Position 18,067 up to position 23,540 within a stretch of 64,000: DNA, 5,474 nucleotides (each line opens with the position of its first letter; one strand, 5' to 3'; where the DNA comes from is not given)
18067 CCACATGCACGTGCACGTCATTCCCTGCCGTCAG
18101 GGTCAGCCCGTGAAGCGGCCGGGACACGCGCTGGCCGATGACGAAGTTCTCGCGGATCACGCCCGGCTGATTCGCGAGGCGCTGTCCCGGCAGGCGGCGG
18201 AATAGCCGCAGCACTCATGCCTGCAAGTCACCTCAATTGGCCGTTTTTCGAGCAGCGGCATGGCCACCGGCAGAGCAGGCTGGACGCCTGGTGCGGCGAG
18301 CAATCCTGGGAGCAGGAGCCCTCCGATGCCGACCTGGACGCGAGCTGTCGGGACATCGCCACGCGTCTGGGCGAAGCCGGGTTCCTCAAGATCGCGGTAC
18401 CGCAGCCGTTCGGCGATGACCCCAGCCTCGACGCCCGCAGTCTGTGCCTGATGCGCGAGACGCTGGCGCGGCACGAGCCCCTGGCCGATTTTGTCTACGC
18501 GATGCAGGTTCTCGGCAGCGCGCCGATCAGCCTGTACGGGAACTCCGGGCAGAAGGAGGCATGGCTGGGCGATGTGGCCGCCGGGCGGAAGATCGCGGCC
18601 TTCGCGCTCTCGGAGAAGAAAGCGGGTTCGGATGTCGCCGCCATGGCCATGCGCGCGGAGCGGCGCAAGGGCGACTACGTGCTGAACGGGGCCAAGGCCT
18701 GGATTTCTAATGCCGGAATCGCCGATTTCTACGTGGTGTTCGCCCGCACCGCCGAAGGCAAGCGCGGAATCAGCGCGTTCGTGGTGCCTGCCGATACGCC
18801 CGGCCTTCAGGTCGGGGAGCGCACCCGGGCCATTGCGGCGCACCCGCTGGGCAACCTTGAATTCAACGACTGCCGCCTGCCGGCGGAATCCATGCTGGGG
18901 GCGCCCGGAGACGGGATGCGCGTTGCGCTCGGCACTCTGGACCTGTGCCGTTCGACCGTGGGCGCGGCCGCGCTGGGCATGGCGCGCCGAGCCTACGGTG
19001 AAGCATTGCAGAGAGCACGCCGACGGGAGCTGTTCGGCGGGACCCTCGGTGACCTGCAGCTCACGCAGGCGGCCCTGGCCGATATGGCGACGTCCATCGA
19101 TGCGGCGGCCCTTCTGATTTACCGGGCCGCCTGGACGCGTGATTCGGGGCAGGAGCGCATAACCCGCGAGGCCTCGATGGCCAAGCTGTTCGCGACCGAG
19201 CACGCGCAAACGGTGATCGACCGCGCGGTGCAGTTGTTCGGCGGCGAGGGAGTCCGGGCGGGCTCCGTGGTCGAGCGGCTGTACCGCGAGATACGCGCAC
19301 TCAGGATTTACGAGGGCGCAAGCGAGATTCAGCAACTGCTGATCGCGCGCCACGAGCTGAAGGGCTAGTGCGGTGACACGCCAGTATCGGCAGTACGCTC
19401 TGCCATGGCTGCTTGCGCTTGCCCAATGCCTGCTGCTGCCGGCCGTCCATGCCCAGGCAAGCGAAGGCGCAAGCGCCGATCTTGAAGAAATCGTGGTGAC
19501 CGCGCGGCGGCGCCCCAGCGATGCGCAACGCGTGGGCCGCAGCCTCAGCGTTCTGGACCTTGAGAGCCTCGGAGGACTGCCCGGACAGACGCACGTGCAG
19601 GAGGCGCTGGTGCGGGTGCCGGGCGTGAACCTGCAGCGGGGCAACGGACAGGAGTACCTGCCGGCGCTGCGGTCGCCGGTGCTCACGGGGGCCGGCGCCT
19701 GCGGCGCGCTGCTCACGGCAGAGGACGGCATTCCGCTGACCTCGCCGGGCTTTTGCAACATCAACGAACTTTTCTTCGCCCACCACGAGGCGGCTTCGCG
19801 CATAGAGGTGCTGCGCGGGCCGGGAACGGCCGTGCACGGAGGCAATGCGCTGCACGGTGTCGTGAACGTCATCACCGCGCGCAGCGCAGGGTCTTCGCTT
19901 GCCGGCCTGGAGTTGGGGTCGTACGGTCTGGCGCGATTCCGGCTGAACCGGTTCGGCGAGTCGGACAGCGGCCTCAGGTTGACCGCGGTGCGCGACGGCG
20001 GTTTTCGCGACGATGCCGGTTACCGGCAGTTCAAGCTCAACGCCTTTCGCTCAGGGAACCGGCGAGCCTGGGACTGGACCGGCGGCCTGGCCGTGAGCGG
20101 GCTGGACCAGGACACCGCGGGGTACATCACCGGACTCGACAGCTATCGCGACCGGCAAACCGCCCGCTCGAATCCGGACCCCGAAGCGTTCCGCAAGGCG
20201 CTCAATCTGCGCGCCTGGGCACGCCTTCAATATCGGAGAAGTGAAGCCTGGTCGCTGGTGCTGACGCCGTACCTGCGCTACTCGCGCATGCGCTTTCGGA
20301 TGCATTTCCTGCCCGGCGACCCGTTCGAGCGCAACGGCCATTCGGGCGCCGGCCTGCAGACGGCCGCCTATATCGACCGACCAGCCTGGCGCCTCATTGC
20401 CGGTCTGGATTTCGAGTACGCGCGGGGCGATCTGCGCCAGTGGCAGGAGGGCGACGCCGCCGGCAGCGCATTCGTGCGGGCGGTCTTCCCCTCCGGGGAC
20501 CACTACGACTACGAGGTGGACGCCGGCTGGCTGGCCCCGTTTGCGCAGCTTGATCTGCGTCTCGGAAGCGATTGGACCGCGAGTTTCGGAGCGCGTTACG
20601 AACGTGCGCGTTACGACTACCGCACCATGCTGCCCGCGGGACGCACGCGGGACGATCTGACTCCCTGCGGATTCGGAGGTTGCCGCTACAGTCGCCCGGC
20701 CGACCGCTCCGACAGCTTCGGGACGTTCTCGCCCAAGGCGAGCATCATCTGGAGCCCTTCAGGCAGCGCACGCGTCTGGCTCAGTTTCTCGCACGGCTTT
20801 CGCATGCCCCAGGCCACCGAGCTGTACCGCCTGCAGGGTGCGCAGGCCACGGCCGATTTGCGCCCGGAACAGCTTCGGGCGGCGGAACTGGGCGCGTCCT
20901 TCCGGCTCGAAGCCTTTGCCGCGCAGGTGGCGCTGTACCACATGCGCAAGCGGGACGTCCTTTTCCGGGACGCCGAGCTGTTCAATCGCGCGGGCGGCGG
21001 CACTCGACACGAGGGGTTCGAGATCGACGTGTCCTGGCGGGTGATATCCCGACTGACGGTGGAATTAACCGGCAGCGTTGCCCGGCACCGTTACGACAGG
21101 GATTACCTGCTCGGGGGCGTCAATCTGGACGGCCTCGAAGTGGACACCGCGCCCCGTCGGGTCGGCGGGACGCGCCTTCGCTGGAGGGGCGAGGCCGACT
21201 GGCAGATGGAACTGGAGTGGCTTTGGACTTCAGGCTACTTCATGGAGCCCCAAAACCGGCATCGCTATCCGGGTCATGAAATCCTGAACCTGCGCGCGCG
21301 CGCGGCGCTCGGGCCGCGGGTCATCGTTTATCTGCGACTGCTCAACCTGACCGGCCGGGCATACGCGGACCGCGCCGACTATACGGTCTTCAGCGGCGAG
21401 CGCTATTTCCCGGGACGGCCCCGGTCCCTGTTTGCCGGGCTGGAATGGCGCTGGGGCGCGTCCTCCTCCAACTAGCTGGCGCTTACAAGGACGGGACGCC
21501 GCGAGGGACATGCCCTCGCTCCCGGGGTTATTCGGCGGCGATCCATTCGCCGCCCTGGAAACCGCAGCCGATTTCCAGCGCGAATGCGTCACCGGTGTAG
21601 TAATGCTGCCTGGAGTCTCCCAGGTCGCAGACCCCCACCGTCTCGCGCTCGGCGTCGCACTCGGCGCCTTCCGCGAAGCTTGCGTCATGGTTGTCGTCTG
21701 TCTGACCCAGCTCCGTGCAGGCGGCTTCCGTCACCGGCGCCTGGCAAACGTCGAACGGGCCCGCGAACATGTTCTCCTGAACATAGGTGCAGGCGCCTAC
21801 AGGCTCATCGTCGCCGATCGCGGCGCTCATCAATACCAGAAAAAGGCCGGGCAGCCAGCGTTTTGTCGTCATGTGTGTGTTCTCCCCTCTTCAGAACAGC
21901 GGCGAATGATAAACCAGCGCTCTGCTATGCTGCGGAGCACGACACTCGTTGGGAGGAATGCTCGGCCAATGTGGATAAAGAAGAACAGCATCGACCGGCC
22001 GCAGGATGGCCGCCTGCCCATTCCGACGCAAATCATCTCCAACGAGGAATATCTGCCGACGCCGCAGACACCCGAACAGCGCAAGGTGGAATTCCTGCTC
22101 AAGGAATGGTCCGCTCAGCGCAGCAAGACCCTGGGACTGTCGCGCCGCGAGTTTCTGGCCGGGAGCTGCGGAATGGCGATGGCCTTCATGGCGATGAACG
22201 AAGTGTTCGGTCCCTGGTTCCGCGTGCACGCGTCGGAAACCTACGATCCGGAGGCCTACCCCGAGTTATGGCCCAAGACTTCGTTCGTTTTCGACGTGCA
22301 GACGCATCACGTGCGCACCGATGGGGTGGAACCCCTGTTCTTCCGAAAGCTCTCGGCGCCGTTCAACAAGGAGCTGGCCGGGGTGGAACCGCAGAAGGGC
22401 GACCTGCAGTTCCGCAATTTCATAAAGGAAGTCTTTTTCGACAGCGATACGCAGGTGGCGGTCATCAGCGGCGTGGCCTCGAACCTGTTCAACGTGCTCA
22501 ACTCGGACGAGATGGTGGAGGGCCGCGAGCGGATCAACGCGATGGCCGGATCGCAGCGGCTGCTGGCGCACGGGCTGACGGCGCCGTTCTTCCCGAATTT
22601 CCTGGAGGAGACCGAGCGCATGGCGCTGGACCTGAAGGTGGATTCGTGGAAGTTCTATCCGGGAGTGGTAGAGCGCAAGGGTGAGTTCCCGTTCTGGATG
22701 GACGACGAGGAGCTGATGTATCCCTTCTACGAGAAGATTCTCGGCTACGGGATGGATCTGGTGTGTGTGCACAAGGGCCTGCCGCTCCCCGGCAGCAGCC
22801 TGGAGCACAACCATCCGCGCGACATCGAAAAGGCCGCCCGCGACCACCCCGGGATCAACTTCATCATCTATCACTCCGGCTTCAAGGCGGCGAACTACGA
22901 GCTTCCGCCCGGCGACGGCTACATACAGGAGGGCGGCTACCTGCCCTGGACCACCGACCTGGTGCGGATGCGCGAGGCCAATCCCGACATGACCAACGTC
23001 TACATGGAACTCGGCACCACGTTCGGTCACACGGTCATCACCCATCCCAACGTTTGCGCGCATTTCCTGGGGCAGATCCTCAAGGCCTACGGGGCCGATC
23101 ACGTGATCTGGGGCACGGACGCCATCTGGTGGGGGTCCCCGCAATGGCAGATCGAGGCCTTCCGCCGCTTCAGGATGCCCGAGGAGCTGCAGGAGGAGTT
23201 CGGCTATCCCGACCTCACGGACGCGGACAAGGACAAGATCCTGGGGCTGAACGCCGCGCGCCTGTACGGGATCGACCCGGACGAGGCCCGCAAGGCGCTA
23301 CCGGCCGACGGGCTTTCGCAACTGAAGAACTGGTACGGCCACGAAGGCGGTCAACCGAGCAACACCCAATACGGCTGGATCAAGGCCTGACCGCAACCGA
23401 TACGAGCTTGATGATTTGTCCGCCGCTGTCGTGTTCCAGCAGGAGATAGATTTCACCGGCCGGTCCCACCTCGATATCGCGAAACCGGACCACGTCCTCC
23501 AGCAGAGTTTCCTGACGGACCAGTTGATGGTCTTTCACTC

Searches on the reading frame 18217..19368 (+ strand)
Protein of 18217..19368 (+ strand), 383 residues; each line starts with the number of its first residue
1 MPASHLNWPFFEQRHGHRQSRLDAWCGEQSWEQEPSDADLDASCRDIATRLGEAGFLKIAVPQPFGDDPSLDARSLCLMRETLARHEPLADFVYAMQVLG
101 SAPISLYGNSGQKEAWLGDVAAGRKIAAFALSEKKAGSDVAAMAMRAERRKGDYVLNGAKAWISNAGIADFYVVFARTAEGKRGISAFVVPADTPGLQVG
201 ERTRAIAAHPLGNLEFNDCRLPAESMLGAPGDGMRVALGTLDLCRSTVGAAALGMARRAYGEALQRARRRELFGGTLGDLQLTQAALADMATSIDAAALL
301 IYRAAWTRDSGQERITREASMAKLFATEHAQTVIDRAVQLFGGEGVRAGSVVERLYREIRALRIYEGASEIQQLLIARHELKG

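Call 74: search_protein_families(library=pfam, proteins=[window:18217-19368:+], max_evalue=0.00001)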
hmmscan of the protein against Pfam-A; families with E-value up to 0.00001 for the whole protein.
window:18217-19368:+ (383 aa): 4 families
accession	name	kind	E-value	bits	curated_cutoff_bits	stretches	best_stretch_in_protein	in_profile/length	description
PF00441.29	Acyl-CoA_dh_1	-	9.6e-46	156.1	22.4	1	231-380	1-149/150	Acyl-CoA dehydrogenase, C-terminal domain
PF02770.24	Acyl-CoA_dh_M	-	1.6e-25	89.5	33.3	1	128-219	1-97/97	Acyl-CoA dehydrogenase, middle domain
PF08028.16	Acyl-CoA_dh_2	-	1.1e-21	78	22.7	1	247-369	2-133/134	Acyl-CoA dehydrogenase, C-terminal domain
PF02771.21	Acyl-CoA_dh_N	-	5.1e-10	40.2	22.9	1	45-123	34-112/113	Acyl-CoA dehydrogenase, N-terminal domain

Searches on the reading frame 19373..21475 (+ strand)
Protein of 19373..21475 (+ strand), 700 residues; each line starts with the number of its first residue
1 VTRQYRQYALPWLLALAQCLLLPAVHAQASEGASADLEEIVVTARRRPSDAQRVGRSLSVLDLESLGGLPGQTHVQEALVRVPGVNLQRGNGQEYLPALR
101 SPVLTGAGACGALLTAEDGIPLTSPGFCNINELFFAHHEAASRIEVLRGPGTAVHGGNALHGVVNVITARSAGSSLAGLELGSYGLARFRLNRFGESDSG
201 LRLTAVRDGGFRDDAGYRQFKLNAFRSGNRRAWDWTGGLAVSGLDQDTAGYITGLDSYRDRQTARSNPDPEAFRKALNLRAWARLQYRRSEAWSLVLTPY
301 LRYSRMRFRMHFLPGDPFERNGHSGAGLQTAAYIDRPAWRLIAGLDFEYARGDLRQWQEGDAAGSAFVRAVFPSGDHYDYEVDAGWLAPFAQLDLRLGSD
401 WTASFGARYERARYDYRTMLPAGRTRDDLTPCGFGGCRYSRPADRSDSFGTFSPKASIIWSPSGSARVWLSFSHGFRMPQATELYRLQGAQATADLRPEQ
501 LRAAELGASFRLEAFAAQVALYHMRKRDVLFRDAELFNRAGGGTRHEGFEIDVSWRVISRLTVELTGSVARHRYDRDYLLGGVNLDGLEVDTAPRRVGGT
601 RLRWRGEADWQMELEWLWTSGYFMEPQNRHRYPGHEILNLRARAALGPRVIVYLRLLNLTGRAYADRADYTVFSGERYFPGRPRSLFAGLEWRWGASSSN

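Call 74: search_protein_families(library=pfam, proteins=[window:19373-21475:+], max_evalue=0.00001)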
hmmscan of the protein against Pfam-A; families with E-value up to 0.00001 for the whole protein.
window:19373-21475:+ (700 aa): 2 families
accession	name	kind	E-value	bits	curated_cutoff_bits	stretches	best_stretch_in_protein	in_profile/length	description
PF00593.30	TonB_dep_Rec_b-barrel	-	3.1e-38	133.2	27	1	218-659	17-436/436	TonB dependent receptor-like, beta-barrel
PF07715.20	Plug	-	1.2e-09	39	23.9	1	52-163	3-107/107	TonB-dependent Receptor Plug Domain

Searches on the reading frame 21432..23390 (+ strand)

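Call 74: search_protein_families(library=pfam, proteins=[window:21432-23390:+], max_evalue=0.00001)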
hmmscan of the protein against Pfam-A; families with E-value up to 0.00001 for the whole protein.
window:21432-23390:+ (652 aa): 1 family
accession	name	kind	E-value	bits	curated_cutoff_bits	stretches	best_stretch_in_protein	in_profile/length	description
PF04909.20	Amidohydro_2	-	3.8e-21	76.5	26.4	1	381-614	85-289/289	Amidohydrolase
